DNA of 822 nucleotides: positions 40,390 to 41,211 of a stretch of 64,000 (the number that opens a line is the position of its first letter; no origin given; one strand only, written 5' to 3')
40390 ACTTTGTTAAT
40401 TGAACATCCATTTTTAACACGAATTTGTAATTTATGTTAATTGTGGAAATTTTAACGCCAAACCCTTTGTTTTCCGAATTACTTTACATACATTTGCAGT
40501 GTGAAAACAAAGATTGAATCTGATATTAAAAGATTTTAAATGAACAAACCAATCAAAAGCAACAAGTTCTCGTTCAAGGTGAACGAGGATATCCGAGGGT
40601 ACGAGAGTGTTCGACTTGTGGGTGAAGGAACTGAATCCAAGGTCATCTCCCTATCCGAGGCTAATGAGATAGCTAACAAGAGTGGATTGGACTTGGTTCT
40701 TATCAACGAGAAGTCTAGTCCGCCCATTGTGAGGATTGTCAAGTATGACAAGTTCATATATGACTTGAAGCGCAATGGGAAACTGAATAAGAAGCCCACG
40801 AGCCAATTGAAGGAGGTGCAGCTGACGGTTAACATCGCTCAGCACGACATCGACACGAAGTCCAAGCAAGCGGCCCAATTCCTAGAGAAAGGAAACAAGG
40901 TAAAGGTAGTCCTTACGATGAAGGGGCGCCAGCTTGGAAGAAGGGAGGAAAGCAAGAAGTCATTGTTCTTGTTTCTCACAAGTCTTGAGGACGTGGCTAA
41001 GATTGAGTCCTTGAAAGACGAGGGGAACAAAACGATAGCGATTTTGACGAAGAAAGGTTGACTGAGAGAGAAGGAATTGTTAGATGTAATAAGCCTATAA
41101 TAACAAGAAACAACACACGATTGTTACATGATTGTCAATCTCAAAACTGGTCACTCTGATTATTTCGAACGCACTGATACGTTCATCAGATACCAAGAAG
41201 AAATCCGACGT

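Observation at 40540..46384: Phage-encoded translation module: IF-3, YqeY/GatB-like protein, TyrRS adjacent to tRNA island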

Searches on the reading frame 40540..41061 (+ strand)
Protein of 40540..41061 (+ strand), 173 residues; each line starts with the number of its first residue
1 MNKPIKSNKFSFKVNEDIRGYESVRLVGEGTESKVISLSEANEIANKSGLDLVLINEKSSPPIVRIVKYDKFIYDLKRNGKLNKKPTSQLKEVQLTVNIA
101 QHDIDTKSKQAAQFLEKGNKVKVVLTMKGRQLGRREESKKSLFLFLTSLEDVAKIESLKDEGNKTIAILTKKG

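Call 4: search_protein_families(library=pfam, proteins=[window:40540-41061:+], max_evalue=0.01)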
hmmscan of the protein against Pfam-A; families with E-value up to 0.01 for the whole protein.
window:40540-41061:+ (173 aa): 2 families
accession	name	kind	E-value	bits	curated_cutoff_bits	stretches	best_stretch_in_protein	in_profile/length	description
PF00707.27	IF3_C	-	2e-21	76.1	34.8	1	89-172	2-86/86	Translation initiation factor IF-3, C-terminal domain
PF05198.21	IF3_N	-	1.9e-16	60.5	26.9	1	14-80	1-67/70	Translation initiation factor IF-3, N-terminal domain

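Call 5: search_protein_families(library=ncbifam, proteins=[window:40540-41061:+], max_evalue=0.01)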
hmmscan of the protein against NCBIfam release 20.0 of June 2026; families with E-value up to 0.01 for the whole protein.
window:40540-41061:+ (173 aa): 1 family
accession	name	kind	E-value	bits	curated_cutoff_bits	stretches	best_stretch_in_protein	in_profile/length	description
TIGR00168.2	infC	equivalog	2.1e-36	125.3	60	1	13-170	6-166/170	translation initiation factor IF-3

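Call 7: search_dna_similar(query=window:40540-41061:+, collection=phages, mode=protein, max_rows=40, max_evalue=0.001)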
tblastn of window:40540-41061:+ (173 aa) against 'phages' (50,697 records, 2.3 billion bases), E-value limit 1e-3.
Records with a match: 100; places in all: 100; records where one place covers at least 80% of the query: 21.
Best place of each record, by identity: <60% 100.
By first word of the organism name: Escherichia 34; Bacteriophage 10; Klebsiella 10; Salmonella 8; Erwinia 7; uncultured 5; Yersinia 4; Vibrio 3; Enterococcus 2; Listeria 2; and 9 more.
By host as written in the record: - 24; Escherichia coli 11; Klebsiella pneumoniae 5; Salmonella enterica subsp. enterica serovar Typhimurium 4; Escherichia coli O157:H7 3; Erwinia amylovora 3; Erwinia amylovora SNUABM_01 3; Listeria monocytogenes 2; and 35 more.
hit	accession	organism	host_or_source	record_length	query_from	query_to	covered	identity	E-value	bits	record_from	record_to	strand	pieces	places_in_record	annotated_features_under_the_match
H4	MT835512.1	Bacteriophage sp.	human fecal samples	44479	14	172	92%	39.9%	6e-20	91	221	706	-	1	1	record has no annotation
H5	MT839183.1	Bacteriophage sp.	human fecal samples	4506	14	172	92%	39.3%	4e-19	89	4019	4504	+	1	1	record has no annotation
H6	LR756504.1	uncultured phage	metagenomic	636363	13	172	92%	37.0%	8e-21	94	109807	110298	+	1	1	record has no annotation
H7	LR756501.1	uncultured phage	metagenomic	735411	13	172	92%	36.8%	1e-20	93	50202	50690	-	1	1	record has no annotation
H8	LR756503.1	uncultured phage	metagenomic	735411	13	172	92%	36.8%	1e-20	93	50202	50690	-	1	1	record has no annotation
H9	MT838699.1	Bacteriophage sp.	human fecal samples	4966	14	172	92%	34.8%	1e-16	82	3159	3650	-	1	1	record has no annotation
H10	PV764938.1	Sinorhizobium phage Phosso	Sinohrizobium meliloti NRRL L-50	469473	7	136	75%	42.2%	6e-20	91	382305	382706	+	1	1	translation initiation factor IF-3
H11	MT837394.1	Bacteriophage sp.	human fecal samples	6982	13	158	84%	37.2%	2e-18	87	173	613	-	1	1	record has no annotation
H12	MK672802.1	Vibrio phage Va_90-11-286_p16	Vibrio anguillarum strain 90-11-286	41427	3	172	98%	31.4%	2e-14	75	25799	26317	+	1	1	translation initiation factor protein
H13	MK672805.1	Vibrio phage Va_PF430-3_p42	Vibrio anguillarum strain PF430-3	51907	3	172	98%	31.4%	2e-14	75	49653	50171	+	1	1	translation initiation factor protein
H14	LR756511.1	uncultured phage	metagenomic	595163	13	172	92%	33.3%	8e-13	71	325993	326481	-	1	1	record has no annotation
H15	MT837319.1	Bacteriophage sp.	human fecal samples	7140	2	157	90%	33.3%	8e-8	56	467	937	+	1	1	record has no annotation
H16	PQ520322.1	Enterococcus phage IME_EF3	-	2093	14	156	83%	36.3%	1e-15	79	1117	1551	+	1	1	record has no annotation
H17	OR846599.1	Enterococcus phage Efs 1-1-1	Enterococcus faecalis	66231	14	156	83%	36.3%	2e-15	79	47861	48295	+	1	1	record has no annotation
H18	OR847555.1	Listeria phage LM 4-11-1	Listeria monocytogenes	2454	14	156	83%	35.6%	4e-15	77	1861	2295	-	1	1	record has no annotation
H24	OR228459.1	Klebsiella phage fENko-Kae01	Klebsiella aerogenes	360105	15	172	91%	32.1%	3e-12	69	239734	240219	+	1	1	translation initiation factor IF-3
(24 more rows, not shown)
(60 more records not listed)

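Call 18: find_homologous_proteins(query=window:40540-41061:+, max_evalue=0.00001)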
Query window:40540-41061:+ (173 aa): 410 proteins with E <= 0.00001 among 523 candidates; the best 120 are listed.
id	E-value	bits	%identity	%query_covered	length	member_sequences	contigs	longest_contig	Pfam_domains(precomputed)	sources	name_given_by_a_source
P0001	2.0e-99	348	99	100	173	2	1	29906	PF00707.28,PF05198.22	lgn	-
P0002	1.9e-55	205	58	96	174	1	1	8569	PF00707.28,PF05198.22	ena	-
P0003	4.7e-55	204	62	97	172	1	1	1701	PF00707.28,PF05198.22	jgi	jgi:translation initiation factor IF-3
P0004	5.4e-55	204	60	97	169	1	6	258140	PF00707.28,PF05198.22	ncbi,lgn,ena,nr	ncbi:MAG: translation initiation factor IF-3 [Bacilli bacterium]|nr:translation initiation factor IF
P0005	1.0e-54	203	61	94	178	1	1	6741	PF00707.28,PF05198.22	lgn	-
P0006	4.8e-54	201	58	99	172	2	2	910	PF00707.28,PF05198.22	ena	-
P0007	1.7e-53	199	57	99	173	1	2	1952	PF00707.28,PF05198.22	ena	-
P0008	2.3e-53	199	57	99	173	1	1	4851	PF00707.28,PF05198.22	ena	-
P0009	3.0e-53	198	57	99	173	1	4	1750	PF00707.28,PF05198.22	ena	-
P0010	1.2e-52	196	58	97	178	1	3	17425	PF00707.28,PF05198.22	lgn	-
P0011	3.2e-52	195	61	94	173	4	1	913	PF00707.28,PF05198.22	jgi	jgi:translation initiation factor IF-3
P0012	7.1e-52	194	57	94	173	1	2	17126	PF00707.28,PF05198.22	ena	-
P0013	7.3e-52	194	58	95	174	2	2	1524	PF00707.28,PF05198.22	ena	-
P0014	8.0e-52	194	55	99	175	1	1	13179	PF00707.28,PF05198.22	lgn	-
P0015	1.7e-51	192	55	99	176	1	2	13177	PF00707.28,PF05198.22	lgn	-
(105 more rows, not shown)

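Call 19: find_encoding_contigs(protein=P0004, flank=10000, max_places=3)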
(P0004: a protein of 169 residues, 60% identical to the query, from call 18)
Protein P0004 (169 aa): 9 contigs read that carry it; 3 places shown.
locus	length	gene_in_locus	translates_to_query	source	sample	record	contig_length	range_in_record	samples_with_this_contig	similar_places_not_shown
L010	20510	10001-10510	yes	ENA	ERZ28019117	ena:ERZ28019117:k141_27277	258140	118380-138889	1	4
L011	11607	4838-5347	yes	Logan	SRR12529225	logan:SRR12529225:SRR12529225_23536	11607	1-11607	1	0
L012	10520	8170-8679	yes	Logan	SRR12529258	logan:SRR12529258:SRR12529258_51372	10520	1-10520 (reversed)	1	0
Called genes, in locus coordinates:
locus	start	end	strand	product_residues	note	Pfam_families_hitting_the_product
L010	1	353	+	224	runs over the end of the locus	PF00574:CLP_protease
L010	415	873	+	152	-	-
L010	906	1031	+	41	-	-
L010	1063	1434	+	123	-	PF14216:DUF4326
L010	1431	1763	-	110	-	PF10544:T5orf172, PF13455:MUG113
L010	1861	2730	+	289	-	-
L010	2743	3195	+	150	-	-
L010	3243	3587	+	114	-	-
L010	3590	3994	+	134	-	-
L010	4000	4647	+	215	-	PF00149:Metallophos, PF12850:Metallophos_2 (weak)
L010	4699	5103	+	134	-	-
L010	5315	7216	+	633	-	PF00012:HSP70, PF06723:MreB_Mbl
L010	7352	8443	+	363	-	PF00226:DnaJ, PF01556:DnaJ_C, PF27659:CHP02642 (faint), PF00684:DnaJ_CXXCXGXG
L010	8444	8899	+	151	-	PF00293:NUDIX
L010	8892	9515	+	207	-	-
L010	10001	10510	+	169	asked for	PF05198:IF3_N, PF00707:IF3_C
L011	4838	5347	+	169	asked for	PF05198:IF3_N, PF00707:IF3_C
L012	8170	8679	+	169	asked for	PF05198:IF3_N, PF00707:IF3_C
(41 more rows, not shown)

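Call 21: search_solved_structures(query=window:40540-41061:+, max_evalue=0.001, show_alignments=2)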
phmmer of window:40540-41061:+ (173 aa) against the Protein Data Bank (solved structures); distinct sequences matched with E-value up to 0.001: 16.
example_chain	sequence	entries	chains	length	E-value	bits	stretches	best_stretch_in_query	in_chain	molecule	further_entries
5me0_Y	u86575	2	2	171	8.8e-24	87.8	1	11-170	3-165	Translation initiation factor IF-3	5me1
8jsg_A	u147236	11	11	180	9.3e-22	81.3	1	13-172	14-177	Translation initiation factor IF-3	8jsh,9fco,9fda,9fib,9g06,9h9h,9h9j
5lmn_X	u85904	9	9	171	5.1e-19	72.4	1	13-158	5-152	Translation initiation factor IF-3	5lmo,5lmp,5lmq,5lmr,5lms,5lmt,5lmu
5me0_Z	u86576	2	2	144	6.1e-18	68.9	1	37-172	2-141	Translation initiation factor IF-3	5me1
1tig_A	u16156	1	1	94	1.6e-10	44.8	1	88-170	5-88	TRANSLATION INITIATION FACTOR 3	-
6o6d_A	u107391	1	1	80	1.8e-08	38.1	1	14-78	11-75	Translation initiation factor IF-3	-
1tif_A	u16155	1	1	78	2.9e-08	37.5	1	11-81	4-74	TRANSLATION INITIATION FACTOR 3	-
2m71_A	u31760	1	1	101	1.6e-07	35.1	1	89-156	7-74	Translation initiation factor IF-3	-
2crq_A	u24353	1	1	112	2.5e-07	34.4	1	87-157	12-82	mitochondrial translational initiation factor 3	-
1i96_V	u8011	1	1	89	9.5e-07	32.5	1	90-158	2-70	TRANSLATION INITIATION FACTOR IF3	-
7po0_8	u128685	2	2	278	2e-06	31.5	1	35-155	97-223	Mitochondrial translational initiation factor 3, isoform CRA_a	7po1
6rw4_8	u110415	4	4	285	2.1e-06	31.4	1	35-155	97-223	Translation initiation factor IF-3, mitochondrial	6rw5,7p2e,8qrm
2ife_A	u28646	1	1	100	2.6e-06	31.1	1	84-172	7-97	PROTEIN (TRANSLATION INITIATION FACTOR IF3)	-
6neq_z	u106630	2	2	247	3.6e-06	30.6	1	50-156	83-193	Translation initiation factor IF-3, mitochondrial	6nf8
9hfm_8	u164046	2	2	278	4.1e-06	30.5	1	50-155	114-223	Translation initiation factor IF-3, mitochondrial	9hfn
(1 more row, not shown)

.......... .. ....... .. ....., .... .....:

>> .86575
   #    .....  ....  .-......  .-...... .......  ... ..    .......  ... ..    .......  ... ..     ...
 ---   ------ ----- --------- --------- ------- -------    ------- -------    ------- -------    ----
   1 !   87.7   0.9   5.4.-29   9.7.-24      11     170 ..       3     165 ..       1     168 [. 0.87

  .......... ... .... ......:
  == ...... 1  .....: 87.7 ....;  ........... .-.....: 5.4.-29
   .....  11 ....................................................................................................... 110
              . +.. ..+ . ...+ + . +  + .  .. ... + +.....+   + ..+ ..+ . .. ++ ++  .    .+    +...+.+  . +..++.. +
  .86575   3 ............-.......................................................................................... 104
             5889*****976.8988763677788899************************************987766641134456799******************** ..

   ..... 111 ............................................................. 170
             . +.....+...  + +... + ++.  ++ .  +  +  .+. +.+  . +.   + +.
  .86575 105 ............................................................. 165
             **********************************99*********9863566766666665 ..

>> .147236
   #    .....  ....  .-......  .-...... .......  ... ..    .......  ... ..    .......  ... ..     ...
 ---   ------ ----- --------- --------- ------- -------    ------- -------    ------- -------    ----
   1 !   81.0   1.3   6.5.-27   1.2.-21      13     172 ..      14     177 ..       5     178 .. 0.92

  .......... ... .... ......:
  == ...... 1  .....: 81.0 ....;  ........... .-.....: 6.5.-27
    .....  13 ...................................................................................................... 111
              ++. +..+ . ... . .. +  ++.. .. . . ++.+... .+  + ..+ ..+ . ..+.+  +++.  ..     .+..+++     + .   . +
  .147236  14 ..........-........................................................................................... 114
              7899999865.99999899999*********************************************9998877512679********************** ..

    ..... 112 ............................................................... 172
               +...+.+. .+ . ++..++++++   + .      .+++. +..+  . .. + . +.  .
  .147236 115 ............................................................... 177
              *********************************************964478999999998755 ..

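Call 44: search_protein_representatives(protein=window:40540-41061:+)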
Query: 173 residues. Proteins with E-value up to 0.001 (for the whole library): 7421; up to 1e-10: 3041; up to 1e-30: 15. The best 150 are listed.
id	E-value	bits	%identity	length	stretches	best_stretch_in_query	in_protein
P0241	6.1e-52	192.3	55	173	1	7-171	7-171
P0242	1.3e-46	175.0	56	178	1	6-172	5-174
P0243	5.7e-39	150.2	45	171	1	6-172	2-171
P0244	3.7e-38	147.5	48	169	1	6-172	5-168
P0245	2.6e-36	141.5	46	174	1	9-172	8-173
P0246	7.2e-35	136.8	48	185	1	6-172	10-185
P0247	9.9e-35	136.4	53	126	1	8-124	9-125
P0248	3.7e-34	134.6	48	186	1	5-172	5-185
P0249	4.9e-34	134.2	42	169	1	11-171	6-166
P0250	3.3e-33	131.4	49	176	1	11-159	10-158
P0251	1.8e-32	129.1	47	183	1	11-172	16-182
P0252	2.6e-32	128.5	45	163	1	12-172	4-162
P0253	1.2e-31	126.4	51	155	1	11-141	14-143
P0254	3.7e-31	124.8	43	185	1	6-165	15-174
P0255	6.5e-31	124.0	44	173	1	8-170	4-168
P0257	2.6e-30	122.0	40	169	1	8-172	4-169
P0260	5.6e-29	117.7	43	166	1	11-172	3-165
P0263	2.6e-28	115.6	39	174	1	6-170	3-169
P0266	1.0e-26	110.4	43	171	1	1-172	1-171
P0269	5.7e-26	108.0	40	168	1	13-166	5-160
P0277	6.8e-25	104.5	40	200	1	12-170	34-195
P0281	2.2e-24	102.8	42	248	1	9-165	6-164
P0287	6.5e-24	101.3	40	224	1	7-170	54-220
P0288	7.1e-24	101.2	40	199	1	10-170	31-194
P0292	1.7e-23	99.9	45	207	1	14-157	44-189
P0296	3.6e-23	98.9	42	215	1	22-172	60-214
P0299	4.9e-23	98.4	42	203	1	14-158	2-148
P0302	6.7e-23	98.0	43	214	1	14-164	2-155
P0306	1.2e-22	97.2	41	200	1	12-170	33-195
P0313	2.7e-22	96.1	39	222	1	11-158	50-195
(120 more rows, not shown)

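Call 45: list_cluster_members(proteins=[P0243, P0245, P0249, P0252, P0255, P0257, P0260, P0263, P0266, P0269])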
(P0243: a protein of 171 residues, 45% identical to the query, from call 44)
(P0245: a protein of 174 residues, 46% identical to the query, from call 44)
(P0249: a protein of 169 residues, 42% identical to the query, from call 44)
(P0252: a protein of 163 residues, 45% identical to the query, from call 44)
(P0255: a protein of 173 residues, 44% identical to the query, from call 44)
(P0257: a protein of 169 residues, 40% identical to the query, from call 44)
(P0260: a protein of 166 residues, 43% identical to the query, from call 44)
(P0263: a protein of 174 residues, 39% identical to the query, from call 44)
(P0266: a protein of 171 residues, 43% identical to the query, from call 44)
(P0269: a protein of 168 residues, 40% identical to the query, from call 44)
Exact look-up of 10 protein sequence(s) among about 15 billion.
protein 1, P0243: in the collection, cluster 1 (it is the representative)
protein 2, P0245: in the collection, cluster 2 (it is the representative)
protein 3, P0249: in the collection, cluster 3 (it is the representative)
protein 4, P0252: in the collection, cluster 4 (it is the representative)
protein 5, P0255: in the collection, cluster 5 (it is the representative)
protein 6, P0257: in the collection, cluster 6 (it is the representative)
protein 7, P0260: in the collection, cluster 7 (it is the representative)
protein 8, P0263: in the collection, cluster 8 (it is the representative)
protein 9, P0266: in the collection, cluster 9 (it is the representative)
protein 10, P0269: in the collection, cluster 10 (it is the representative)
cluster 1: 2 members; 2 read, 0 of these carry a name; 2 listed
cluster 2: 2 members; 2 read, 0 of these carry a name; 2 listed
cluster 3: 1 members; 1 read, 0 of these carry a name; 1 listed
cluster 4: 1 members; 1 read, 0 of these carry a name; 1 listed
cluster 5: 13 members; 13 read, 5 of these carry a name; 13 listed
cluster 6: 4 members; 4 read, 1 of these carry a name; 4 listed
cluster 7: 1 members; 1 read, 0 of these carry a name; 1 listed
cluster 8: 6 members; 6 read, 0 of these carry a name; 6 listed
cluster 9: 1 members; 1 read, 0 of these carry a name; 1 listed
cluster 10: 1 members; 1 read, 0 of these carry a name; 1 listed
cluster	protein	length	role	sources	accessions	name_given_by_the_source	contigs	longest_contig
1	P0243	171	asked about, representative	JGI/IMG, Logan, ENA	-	-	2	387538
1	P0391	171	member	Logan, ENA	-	-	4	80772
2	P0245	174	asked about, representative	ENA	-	-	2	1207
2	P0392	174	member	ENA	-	-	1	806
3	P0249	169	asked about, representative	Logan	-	-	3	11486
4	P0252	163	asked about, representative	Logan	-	-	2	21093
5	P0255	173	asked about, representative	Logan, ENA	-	-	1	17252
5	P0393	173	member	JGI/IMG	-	translation initiation factor IF-3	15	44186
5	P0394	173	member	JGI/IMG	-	translation initiation factor IF-3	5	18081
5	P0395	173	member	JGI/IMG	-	translation initiation factor IF-3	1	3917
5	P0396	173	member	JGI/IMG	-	translation initiation factor IF-3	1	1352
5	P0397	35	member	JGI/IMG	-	translation initiation factor IF-3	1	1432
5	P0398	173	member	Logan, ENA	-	-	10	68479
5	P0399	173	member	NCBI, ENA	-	-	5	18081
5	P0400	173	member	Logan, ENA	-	-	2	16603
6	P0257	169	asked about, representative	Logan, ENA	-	-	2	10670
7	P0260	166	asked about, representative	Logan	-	-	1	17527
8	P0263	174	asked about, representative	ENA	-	-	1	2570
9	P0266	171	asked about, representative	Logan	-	-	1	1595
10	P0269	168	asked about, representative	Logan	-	-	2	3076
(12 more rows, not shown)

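Call 49: find_related_loci(query=A3, collection=genome_contigs, flank=4000)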
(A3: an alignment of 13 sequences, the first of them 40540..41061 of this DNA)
Query A3 (173 aa) in genome_contigs; peptide patterns used: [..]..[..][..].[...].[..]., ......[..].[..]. (x = any residue, [..] = any of these).
33 stretches matched a pattern; 4 encode a relative of the query (tblastn E <= 1e-3); 4 distinct loci.
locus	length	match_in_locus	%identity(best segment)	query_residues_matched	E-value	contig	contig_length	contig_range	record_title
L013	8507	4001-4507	44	13-172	5e-38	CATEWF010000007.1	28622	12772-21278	MAG: uncultured Mycoplasmatota bacterium isolate extra-SRR4116657.37_1677796037 genome assembly, contig: NODE_739_length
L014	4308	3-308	53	72-172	1e-32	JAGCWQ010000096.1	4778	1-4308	MAG: Paludibacteraceae bacterium isolate RGIG10190 Yak_Rumen-5__c972491, whole genome shotgun sequence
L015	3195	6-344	49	55-166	3e-29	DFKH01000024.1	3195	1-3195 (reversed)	MAG TPA_asm: Alphaproteobacteria bacterium UBA3650 UBA3650_contig_518913, whole genome shotgun sequence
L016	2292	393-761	44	15-136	3e-29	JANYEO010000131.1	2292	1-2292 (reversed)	MAG: Opitutia bacterium isolate 338R_metabinner_26 338R_k141_1105847, whole genome shotgun sequence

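Call 51: list_cluster_members(proteins=[P0277, P0281, P0287, P0288, P0292, P0296, P0299, P0302, P0306, P0313])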
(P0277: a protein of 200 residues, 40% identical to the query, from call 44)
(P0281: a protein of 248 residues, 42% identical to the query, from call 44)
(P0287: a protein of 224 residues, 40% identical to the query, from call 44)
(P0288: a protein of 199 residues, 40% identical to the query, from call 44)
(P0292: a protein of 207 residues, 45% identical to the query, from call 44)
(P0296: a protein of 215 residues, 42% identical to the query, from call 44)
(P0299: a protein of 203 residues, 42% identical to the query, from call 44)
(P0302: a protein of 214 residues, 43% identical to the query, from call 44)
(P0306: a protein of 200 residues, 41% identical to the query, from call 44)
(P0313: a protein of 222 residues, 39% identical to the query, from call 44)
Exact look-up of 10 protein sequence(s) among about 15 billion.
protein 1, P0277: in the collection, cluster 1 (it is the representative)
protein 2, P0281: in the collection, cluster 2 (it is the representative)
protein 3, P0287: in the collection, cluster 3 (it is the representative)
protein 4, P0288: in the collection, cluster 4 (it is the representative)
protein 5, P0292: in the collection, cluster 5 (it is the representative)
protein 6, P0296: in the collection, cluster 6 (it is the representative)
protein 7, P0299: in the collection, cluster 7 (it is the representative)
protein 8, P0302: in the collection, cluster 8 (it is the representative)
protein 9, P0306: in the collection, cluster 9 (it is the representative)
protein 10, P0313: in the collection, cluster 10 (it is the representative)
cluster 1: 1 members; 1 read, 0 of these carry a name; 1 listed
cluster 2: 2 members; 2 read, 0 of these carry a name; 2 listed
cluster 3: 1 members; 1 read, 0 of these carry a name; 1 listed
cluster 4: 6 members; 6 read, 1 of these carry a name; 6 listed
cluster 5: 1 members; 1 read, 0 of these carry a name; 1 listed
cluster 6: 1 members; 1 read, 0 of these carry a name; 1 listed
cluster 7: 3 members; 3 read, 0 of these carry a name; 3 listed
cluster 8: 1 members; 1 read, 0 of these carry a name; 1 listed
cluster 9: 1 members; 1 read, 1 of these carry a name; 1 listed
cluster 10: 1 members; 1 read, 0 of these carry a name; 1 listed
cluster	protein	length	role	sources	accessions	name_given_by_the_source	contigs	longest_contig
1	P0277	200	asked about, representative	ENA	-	-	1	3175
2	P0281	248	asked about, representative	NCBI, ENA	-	-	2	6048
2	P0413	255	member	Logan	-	-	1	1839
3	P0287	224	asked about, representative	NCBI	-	-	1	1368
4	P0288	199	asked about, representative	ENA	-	-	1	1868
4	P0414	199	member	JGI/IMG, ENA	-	translation initiation factor IF-3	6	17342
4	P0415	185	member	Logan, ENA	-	-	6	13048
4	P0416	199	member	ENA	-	-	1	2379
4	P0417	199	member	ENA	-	-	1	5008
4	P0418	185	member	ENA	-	-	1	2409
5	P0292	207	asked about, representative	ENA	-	-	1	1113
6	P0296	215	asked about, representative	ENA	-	-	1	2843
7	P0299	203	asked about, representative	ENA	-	-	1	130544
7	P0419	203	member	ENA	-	-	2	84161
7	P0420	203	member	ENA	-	-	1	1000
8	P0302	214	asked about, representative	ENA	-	-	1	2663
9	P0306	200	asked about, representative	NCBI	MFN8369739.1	MAG: translation initiation factor IF-3 [Bacteriovoracaceae bacterium]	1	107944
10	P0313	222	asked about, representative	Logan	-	-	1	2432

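Call 61: search_protein_families(library=phrogs, proteins=[window:40540-41061:+], max_evalue=0.001)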
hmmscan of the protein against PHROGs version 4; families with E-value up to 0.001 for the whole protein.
window:40540-41061:+ (173 aa): 1 family
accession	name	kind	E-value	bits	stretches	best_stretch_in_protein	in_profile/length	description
phrog_9787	-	other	2.5e-35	122.8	1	12-172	4-167/168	translation initiation factor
